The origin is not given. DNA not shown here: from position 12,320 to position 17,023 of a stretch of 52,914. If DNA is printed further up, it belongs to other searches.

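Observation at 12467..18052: Dehydratase domain appears split across the two divergent genes, as expected if a single inversion broke one megasynthase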

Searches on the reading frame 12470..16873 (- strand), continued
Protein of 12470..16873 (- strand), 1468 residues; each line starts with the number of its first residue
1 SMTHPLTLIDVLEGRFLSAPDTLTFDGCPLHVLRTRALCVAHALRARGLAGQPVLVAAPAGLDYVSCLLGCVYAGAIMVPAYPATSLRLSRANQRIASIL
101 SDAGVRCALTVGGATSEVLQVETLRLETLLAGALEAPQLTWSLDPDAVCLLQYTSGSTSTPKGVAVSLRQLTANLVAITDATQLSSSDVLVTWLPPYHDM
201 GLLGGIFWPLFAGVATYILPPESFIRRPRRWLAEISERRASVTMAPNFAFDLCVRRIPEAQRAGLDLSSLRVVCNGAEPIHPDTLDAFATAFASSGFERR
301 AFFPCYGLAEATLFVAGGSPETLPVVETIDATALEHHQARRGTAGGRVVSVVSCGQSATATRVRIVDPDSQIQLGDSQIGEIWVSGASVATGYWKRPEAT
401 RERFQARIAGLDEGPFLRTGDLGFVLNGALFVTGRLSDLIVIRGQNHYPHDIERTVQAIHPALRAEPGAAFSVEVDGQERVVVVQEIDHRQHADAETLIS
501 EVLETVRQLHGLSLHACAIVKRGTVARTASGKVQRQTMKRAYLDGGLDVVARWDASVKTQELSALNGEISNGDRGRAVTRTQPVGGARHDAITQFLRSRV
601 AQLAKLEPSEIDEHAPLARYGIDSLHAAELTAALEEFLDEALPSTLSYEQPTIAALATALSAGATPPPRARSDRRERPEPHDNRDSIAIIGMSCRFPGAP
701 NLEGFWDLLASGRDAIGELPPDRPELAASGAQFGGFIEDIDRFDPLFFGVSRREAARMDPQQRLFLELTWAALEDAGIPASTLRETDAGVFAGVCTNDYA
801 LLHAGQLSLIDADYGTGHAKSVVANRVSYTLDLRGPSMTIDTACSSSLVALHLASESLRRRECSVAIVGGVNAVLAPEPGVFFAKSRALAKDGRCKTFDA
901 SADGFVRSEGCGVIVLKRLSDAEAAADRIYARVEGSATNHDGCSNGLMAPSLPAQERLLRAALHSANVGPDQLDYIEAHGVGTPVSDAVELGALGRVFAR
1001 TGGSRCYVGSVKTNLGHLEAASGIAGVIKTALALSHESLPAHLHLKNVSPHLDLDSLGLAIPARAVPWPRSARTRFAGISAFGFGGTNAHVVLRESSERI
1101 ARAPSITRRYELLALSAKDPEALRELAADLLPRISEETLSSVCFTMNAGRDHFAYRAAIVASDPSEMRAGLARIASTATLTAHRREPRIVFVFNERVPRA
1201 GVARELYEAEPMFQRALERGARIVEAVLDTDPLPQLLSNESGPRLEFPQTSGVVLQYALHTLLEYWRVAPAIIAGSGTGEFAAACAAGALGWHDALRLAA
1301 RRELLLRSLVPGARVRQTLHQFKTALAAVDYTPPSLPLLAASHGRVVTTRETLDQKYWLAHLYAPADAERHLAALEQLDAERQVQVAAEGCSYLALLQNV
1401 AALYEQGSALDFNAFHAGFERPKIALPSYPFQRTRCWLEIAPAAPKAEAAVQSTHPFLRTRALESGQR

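Call 76: find_encoding_contigs(protein=P0032, flank=10000, max_places=2)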
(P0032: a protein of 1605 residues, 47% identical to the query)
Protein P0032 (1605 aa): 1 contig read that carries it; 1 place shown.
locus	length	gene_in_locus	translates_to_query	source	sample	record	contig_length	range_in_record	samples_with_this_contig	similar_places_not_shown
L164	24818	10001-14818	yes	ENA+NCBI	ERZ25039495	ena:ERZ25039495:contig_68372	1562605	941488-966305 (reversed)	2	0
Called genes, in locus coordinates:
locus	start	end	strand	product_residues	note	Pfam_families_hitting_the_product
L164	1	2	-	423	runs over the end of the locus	PF13428:TPR_14 (faint), PF13432:TPR_16, PF00515:TPR_1 (weak), PF07719:TPR_2 (weak)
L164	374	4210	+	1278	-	PF00069:Pkinase, PF07714:PK_Tyr_Ser-Thr, PF01637:ATPase_2 (faint), PF13191:AAA_16, PF20703:nSTAND1 (faint)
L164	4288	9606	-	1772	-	PF00550:PP-binding (weak), PF00668:Condensation, PF00501:AMP-binding, PF13193:AMP-binding_C, PF00550:PP-binding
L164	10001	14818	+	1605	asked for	PF00501:AMP-binding, PF23024:AMP-dom_DIP2-like, PF00550:PP-binding, PF00109:ketoacyl-synt, PF02801:Ketoacyl-synt_C, PF16197:KAsynt_C_assoc, PF22336:RhiE-like_linker, PF22621:CurL-like_PKS_C, +1 more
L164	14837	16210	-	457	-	-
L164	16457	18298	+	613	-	PF10092:DUF2330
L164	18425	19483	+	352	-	PF01032:FecCD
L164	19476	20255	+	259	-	PF00005:ABC_tran, PF13555:AAA_29 (faint), PF13304:AAA_21 (faint)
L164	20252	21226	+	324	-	PF01497:Peripla_BP_2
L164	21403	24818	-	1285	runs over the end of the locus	PF00069:Pkinase, PF07714:PK_Tyr_Ser-Thr, PF00069:Pkinase, PF13191:AAA_16, PF25199:nSTAND_NTPase5 (faint), PF05729:NACHT (faint)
